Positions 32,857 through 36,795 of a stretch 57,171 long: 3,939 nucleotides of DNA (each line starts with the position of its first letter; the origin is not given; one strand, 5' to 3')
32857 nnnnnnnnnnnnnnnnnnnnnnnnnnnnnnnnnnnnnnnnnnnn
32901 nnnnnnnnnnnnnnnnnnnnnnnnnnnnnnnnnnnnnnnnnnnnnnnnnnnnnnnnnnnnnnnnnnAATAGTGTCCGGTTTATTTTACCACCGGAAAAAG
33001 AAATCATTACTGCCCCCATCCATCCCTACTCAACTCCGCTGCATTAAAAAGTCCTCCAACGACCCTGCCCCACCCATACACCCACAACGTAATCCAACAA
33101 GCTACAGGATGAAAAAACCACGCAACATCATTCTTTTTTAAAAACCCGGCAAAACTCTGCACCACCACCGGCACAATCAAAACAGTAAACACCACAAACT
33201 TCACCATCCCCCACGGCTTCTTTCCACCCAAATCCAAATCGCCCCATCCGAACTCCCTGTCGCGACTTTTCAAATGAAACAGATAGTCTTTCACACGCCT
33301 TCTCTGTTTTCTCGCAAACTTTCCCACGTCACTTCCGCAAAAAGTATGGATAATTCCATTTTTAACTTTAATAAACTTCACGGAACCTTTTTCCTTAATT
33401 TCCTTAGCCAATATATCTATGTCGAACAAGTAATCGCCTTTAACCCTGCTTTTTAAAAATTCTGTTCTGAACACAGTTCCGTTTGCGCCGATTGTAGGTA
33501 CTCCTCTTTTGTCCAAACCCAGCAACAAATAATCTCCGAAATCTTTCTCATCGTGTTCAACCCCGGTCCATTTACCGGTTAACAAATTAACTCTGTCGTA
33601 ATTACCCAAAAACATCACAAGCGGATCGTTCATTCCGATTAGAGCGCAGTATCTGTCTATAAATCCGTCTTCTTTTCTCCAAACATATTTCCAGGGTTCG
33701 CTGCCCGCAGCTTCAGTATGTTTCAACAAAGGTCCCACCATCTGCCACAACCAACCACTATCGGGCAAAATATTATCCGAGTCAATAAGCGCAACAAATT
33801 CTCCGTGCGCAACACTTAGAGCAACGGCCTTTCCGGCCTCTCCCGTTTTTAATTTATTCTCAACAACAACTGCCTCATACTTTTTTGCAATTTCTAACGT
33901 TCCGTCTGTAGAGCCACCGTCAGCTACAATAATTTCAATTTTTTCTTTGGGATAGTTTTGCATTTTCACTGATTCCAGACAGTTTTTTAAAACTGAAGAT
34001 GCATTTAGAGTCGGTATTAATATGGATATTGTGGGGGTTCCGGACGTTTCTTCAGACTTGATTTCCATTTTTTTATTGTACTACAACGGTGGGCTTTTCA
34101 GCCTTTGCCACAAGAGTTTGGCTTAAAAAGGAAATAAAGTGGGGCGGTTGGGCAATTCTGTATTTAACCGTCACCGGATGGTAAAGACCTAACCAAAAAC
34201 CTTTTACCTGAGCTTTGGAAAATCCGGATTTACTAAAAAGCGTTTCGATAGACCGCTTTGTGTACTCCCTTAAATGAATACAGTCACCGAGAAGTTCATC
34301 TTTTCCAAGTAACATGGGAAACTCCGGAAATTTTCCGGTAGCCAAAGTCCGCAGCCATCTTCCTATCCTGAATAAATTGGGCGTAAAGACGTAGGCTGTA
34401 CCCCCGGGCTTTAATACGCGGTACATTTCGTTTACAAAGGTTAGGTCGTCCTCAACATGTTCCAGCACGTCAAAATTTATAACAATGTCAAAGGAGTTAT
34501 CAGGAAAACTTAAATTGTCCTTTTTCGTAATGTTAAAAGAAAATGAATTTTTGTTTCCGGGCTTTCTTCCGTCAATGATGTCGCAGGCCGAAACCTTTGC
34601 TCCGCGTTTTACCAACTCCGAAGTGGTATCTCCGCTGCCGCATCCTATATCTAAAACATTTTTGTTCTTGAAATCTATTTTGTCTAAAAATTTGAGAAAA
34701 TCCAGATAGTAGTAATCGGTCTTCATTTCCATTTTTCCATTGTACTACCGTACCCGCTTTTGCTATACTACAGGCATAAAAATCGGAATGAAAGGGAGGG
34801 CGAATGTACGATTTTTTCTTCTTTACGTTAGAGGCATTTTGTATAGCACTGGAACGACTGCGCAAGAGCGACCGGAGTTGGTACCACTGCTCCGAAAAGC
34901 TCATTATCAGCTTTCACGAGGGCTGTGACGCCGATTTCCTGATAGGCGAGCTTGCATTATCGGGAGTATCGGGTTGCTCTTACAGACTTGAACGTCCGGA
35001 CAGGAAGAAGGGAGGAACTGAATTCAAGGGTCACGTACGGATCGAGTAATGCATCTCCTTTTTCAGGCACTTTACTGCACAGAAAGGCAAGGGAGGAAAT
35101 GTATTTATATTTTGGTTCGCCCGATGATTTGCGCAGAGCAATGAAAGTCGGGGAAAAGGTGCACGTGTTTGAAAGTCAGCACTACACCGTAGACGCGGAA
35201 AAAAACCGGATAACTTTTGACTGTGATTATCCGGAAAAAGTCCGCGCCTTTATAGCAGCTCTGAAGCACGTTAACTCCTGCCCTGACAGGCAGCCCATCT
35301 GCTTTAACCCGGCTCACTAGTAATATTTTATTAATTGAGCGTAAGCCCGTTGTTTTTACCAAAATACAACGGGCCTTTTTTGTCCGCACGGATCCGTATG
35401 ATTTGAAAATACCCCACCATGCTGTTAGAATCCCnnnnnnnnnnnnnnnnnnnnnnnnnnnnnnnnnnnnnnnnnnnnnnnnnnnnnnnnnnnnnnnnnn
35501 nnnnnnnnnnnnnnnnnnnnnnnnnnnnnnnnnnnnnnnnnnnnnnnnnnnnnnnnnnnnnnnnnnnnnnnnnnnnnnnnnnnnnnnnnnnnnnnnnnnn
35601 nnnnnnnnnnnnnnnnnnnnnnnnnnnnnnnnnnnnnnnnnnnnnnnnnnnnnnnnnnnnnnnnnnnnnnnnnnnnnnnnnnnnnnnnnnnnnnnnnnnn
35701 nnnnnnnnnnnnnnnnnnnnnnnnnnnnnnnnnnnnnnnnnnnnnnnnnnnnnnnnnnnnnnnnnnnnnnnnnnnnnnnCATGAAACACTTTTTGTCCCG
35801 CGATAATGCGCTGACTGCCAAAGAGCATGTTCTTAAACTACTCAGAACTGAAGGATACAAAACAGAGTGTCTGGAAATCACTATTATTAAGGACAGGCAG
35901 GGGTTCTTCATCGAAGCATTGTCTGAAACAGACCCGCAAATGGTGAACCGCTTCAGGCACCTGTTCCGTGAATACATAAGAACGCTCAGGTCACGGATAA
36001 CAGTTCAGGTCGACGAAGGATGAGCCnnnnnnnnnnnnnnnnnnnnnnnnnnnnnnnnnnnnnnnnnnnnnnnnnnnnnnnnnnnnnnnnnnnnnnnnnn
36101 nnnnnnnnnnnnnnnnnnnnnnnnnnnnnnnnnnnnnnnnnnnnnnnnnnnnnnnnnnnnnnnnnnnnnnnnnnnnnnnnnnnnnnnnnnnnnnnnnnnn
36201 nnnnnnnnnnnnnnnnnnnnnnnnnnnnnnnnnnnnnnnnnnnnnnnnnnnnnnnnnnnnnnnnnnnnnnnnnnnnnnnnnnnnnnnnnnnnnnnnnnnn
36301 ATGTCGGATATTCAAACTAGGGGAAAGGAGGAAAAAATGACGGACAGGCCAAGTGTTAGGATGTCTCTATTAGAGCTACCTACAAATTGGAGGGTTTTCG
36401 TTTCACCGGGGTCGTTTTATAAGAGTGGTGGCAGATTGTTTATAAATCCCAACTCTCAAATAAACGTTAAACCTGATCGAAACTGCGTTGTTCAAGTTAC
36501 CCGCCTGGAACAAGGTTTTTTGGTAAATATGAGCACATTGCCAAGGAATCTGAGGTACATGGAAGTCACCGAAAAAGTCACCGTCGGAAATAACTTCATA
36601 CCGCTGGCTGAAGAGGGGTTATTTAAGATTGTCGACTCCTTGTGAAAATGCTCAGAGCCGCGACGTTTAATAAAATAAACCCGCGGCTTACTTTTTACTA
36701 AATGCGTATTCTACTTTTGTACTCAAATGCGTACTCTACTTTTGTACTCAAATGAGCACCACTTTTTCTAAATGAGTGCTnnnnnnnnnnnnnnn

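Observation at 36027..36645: Tandem paralogous small proteins (ORF E/F), possibly with an internal half-repeat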

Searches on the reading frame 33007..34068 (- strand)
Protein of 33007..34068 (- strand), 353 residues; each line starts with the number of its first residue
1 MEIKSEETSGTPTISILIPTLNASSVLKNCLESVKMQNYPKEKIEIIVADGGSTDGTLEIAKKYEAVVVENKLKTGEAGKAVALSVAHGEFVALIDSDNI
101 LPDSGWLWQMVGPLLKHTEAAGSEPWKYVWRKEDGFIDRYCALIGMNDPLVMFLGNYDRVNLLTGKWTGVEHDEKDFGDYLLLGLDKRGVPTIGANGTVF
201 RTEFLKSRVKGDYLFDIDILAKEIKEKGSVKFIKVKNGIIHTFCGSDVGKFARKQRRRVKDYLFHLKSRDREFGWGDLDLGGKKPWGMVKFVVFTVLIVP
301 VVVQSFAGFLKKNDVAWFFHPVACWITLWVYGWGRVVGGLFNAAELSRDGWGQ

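Call 7: search_protein_families(library=pfam, max_evalue=1, proteins=[window:33007-34068:-])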
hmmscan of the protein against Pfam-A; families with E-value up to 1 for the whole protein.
window:33007-34068:- (353 aa): 5 families
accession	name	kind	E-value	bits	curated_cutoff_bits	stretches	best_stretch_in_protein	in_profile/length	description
PF00535.33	Glycos_transf_2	-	1.3e-20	74.4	23.3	1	15-119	1-108/168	Glycosyl transferase family 2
PF13641.12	Glyco_tranf_2_3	-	6.1e-11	43.2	27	1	12-208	1-174/230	Glycosyltransferase like family 2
PF13704.12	Glyco_tranf_2_4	-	0.062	14.2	27.5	1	45-101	21-84/98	Glycosyl transferase family 2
PF25298.1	Baculo_FP_2nd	-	0.1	12.8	24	0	114-133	7-27/53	Baculovirus FP protein domain 2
PF10111.15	Glyco_tranf_2_2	-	0.19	11.7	27.3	1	36-99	23-92/276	Glycosyltransferase like family 2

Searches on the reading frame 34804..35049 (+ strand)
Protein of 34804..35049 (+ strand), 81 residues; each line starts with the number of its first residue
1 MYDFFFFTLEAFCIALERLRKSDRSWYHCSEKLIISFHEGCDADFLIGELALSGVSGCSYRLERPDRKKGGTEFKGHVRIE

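Call 17: search_protein_families(library=padloc, max_evalue=1, proteins=[window:34804-35049:+])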
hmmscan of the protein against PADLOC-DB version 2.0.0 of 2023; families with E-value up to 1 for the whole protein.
window:34804-35049:+ (81 aa): 0 families

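Call 18: search_protein_families(library=ncbifam, max_evalue=1, proteins=[window:34804-35049:+])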
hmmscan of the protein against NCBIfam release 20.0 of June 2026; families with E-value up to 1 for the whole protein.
window:34804-35049:+ (81 aa): 0 families

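Call 105: search_solved_structures(query=A11, max_evalue=1)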
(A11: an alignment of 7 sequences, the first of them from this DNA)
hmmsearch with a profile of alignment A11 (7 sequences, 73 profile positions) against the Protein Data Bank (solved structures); distinct sequences matched with E-value up to 1: 0.

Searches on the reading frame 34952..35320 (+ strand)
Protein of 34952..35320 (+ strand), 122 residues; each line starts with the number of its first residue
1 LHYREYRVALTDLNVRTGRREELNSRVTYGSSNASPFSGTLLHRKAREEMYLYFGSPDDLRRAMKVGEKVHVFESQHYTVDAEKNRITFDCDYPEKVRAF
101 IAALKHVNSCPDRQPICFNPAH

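Call 7: search_protein_families(library=pfam, max_evalue=1, proteins=[window:34952-35320:+])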
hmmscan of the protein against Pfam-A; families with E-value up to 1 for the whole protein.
window:34952-35320:+ (122 aa): 0 families

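Call 8: search_protein_families(library=phrogs, max_evalue=1, proteins=[window:34952-35320:+])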
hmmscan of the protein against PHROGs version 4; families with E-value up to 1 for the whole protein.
window:34952-35320:+ (122 aa): 1 family
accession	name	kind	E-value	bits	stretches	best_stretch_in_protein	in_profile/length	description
phrog_34707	-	unknown function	0.18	12.5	1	67-112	76-118/137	-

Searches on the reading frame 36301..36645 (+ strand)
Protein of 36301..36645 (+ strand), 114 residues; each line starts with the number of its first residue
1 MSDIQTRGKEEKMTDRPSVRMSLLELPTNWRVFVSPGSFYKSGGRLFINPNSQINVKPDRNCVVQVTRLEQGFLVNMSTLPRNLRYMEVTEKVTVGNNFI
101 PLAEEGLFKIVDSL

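Call 7: search_protein_families(library=pfam, max_evalue=1, proteins=[window:36301-36645:+])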
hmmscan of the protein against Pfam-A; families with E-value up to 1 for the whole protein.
window:36301-36645:+ (114 aa): 1 family
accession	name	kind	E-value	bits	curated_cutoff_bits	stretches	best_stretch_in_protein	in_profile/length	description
PF22959.3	Ig_NUP210_15th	-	0.11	12.5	27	1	24-72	22-69/102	NUP210 Ig-like domain 15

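Call 8: search_protein_families(library=phrogs, max_evalue=1, proteins=[window:36301-36645:+])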
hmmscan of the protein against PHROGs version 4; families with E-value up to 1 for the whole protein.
window:36301-36645:+ (114 aa): 0 families

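Call 17: search_protein_families(library=padloc, max_evalue=1, proteins=[window:36337-36645:+])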
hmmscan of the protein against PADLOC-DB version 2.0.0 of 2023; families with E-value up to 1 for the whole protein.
window:36337-36645:+ (102 aa): 0 families

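Call 18: search_protein_families(library=ncbifam, max_evalue=1, proteins=[window:36337-36645:+])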
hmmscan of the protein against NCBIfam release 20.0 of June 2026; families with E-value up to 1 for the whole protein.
window:36337-36645:+ (102 aa): 0 families

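Call 79: search_dna_similar(query=window:36337-36642:+, collection=phages, mode=protein, max_evalue=10, max_rows=15)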
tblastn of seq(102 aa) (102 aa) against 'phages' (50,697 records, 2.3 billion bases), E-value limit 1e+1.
Records with a match: 2; places in all: 2; records where one place covers at least 80% of the query: 0.
Best place of each record, by identity: <60% 2.
By first word of the organism name: Rhodococcus 2.
By host as written in the record: Rhodococcus erythropolis RIA 643 2.
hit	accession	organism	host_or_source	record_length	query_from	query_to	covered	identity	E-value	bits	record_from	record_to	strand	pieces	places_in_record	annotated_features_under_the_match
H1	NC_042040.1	Rhodococcus phage Trina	Rhodococcus erythropolis RIA 643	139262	62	98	36%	37.8%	6e-1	34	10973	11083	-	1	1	hypothetical protein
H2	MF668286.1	Rhodococcus phage Trina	Rhodococcus erythropolis RIA 643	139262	62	98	36%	37.8%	6e-1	34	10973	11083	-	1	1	RNA ligase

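Call 81: get_annotated_region(hit=H1, flank=4000)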
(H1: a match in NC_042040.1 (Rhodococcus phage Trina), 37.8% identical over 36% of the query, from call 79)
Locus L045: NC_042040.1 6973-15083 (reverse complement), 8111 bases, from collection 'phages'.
description: Rhodococcus phage Trina, complete genome.
organism: Rhodococcus phage Trina (NCBI taxid 2027905)
taxonomy: Viruses; Duplodnaviria; Heunggongvirae; Uroviricota; Caudoviricetes; Trinavirus; Trinavirus trina
host: Rhodococcus erythropolis RIA 643; source: soil; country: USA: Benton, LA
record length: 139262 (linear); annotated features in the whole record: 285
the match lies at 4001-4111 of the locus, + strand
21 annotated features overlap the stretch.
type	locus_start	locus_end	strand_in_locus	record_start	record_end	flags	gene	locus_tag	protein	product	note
CDS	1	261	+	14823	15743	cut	-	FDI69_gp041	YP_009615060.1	ADP ribosylglycohydrolase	-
CDS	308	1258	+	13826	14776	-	-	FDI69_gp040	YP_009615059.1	hydrolase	Hydrolase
CDS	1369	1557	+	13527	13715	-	-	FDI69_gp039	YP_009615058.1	hypothetical protein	-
CDS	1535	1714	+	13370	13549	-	-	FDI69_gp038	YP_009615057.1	hypothetical protein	-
CDS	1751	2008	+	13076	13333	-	-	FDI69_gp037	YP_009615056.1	hypothetical protein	-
CDS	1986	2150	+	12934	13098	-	-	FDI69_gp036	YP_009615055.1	hypothetical protein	-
CDS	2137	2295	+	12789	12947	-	-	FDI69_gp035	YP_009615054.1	hypothetical protein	-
CDS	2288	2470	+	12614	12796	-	-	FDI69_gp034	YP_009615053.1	hypothetical protein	-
CDS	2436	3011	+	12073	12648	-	-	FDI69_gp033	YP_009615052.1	hypothetical protein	-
CDS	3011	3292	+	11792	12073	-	-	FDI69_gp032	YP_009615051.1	hypothetical protein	-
CDS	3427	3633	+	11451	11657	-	-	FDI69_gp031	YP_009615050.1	hypothetical protein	-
CDS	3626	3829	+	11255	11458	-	-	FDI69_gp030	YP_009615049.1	hypothetical protein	-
CDS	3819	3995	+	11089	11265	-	-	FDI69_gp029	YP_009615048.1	hypothetical protein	-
CDS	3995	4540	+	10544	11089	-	-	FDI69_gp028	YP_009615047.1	hypothetical protein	-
CDS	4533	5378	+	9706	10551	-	-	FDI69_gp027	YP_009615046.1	ribose-phosphate pyrophosphokinase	-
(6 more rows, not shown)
